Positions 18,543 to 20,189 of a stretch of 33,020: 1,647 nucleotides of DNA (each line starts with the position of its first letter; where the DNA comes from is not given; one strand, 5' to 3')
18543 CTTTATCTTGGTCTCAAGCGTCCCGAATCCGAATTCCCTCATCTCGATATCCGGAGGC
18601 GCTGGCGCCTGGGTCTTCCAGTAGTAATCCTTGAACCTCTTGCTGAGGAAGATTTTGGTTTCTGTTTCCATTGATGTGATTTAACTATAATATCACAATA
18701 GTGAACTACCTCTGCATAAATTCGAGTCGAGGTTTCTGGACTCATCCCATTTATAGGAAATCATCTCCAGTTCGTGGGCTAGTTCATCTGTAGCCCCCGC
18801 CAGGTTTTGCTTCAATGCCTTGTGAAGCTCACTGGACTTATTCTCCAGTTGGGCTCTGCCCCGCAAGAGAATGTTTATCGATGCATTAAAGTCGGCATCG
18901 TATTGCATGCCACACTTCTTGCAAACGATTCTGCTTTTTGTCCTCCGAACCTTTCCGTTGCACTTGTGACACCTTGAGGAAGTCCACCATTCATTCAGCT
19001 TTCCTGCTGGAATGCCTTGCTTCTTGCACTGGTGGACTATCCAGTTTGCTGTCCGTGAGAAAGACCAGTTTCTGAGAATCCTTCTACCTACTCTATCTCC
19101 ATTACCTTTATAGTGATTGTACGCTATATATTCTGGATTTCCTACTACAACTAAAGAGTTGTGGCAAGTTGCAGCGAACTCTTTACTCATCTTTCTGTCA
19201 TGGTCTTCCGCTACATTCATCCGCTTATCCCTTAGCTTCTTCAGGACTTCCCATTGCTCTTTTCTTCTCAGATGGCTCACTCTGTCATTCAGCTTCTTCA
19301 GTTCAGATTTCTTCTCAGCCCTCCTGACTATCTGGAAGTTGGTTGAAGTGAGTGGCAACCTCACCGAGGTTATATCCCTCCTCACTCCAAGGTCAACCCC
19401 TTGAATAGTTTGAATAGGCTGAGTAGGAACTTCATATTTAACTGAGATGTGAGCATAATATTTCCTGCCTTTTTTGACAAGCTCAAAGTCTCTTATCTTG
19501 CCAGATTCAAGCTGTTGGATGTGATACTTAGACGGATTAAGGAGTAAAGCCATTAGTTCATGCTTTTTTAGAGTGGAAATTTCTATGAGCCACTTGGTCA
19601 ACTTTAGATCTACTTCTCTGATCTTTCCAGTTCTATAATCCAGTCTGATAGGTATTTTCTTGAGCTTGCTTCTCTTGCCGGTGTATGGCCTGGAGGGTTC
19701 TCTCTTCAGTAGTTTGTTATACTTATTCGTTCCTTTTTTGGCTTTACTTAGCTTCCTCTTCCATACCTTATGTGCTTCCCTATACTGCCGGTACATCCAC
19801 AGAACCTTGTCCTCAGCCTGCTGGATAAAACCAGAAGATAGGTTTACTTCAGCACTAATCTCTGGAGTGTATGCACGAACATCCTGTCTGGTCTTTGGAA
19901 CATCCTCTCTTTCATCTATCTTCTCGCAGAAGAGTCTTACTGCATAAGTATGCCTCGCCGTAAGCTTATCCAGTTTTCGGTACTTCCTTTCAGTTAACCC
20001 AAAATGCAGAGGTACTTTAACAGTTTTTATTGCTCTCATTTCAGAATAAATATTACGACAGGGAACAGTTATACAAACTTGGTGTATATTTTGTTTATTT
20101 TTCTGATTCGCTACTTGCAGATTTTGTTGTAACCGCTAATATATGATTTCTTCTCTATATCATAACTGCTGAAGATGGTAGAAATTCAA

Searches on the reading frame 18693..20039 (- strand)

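Call 67: search_protein_families(library=pfam, proteins=[window:18693-20039:-])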
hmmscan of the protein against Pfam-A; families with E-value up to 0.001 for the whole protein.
window:18693-20039:- (448 aa): 1 family
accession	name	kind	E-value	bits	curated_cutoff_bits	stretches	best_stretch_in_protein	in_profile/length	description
PF07282.18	Cas12f1-like_TNB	-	7.3e-15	55.3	26.3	1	327-390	1-60/60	Cas12f1-like, TNB domain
